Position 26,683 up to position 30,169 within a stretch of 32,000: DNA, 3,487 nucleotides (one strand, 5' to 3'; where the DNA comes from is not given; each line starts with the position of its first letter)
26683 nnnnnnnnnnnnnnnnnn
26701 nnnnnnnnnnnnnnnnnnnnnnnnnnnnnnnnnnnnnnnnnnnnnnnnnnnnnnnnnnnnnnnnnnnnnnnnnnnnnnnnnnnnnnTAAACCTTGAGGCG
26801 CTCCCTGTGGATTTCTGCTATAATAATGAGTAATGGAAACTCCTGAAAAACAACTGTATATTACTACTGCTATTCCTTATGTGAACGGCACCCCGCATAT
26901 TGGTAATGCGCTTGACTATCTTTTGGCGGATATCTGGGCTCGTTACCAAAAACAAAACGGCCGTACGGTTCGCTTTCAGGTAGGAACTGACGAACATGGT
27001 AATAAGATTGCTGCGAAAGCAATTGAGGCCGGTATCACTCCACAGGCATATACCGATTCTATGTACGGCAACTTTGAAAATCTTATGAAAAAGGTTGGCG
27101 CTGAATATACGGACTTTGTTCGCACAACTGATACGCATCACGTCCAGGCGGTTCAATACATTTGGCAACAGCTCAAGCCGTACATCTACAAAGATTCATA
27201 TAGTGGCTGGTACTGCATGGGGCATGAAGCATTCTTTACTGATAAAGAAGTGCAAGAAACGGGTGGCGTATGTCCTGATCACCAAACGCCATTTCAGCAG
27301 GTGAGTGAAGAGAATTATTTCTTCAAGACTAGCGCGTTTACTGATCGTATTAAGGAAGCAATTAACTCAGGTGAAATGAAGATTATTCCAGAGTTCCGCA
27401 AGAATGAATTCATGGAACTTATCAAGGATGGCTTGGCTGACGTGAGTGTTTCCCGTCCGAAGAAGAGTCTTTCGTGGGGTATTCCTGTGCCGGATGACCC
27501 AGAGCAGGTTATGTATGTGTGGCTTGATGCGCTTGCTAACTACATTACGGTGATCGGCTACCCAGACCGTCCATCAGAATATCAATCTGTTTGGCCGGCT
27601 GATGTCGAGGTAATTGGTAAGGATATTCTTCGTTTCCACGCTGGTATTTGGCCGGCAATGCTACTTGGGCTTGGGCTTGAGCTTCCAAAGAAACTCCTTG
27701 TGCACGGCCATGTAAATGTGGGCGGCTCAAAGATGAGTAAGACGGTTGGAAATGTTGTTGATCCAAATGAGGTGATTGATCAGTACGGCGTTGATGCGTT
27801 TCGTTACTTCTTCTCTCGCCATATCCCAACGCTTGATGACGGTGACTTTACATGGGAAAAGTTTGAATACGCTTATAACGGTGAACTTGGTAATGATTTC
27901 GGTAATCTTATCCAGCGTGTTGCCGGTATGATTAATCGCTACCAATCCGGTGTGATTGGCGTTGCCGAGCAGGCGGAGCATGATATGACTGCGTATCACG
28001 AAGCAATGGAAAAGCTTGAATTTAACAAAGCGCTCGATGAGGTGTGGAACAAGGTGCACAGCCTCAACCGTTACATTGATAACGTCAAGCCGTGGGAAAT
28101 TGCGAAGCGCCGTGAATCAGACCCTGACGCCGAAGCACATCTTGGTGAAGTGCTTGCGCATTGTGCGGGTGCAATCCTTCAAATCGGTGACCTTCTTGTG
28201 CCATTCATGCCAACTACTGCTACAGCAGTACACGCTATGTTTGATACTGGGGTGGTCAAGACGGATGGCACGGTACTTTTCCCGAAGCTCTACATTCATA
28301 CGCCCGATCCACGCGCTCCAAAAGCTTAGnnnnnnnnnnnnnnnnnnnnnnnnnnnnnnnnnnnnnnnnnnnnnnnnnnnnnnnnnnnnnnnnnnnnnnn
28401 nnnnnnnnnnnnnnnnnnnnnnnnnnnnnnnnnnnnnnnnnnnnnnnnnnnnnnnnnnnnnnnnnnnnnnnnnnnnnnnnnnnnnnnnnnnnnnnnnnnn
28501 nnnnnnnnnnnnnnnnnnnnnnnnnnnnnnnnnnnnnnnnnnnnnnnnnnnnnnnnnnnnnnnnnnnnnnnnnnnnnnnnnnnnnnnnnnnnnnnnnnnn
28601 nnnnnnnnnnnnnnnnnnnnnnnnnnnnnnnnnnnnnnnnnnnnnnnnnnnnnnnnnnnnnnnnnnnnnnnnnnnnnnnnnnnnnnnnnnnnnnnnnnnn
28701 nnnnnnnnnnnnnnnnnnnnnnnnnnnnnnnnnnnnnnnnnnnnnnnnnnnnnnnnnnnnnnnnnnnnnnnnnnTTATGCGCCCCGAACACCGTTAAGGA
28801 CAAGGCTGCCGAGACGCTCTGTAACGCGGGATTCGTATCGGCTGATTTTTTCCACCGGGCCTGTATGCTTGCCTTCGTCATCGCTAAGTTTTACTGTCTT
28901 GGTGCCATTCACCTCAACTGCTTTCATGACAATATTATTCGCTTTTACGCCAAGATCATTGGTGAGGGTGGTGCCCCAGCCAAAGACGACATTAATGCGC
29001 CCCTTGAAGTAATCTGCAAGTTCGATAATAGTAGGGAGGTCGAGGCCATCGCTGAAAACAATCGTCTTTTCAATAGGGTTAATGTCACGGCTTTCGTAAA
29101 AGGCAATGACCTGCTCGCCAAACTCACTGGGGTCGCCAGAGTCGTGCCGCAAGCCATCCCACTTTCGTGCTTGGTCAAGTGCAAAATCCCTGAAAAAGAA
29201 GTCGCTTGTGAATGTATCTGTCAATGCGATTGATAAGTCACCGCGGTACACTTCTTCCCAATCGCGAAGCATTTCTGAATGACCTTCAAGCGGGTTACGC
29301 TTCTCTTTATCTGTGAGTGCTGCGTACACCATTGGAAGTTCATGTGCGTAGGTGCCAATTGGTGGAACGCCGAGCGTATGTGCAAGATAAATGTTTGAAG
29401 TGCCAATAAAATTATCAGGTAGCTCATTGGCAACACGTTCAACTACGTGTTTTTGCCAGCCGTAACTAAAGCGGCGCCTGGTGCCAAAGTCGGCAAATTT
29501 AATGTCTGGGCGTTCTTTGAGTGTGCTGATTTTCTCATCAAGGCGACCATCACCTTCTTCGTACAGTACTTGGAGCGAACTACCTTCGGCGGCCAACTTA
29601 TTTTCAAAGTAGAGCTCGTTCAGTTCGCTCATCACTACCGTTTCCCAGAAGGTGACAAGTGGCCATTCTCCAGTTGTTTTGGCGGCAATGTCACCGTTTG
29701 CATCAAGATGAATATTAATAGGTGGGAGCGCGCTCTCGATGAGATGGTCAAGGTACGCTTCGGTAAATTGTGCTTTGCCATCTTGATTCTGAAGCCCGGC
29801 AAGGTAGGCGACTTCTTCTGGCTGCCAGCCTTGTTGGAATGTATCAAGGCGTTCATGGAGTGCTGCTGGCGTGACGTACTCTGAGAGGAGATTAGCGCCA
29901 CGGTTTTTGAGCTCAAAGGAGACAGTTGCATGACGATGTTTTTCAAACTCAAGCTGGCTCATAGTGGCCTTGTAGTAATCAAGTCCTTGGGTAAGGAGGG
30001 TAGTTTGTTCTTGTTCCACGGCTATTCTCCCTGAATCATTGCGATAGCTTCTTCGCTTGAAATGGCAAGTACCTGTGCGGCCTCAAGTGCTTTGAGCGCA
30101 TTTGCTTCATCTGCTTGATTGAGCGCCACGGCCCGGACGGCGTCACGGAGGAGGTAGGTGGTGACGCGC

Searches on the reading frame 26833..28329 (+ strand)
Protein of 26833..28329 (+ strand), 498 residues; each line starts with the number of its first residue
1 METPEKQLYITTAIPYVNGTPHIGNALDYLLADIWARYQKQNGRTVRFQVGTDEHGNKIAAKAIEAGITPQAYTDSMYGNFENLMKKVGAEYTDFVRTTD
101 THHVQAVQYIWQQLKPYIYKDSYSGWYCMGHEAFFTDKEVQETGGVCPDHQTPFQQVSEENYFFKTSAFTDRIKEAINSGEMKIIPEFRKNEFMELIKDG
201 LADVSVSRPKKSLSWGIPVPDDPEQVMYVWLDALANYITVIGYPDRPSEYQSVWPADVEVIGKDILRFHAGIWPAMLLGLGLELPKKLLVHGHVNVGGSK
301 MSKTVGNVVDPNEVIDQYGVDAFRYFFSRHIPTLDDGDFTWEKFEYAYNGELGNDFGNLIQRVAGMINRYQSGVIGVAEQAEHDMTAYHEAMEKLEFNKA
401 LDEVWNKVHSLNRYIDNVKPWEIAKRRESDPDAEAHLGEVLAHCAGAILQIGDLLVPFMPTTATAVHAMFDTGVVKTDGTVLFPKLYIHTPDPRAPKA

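Call 56: search_protein_families(library=pfam, proteins=[window:26833-28329:+], max_evalue=0.00001)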
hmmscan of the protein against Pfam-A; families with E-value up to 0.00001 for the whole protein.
window:26833-28329:+ (498 aa): 3 families
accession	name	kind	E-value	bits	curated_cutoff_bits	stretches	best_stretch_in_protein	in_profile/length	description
PF09334.17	tRNA-synt_1g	-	3.4e-103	345.9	20.1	1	9-363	2-390/391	tRNA synthetases class I (M)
PF00133.28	tRNA-synt_1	-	7.5e-34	117.6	22.7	2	224-328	296-403/414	tRNA synthetases class I (I, L, M and V)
PF01406.26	tRNA-synt_1e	-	8.7e-13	48.7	27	0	14-119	16-122/301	tRNA synthetases class I (C) catalytic domain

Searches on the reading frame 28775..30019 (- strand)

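Call 56: search_protein_families(library=pfam, proteins=[window:28775-30019:-], max_evalue=0.00001)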
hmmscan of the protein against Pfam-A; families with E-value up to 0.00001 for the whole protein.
window:28775-30019:- (414 aa): 2 families
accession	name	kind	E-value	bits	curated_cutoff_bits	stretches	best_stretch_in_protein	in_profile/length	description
PF04095.22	NAPRTase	-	8.6e-56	189.8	20.8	1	173-386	1-221/239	Nicotinate phosphoribosyltransferase (NAPRTase) family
PF17767.7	NAPRTase_N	-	2.7e-10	41.1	32.6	1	14-134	4-125/125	Nicotinate phosphoribosyltransferase (NAPRTase) N-terminal domain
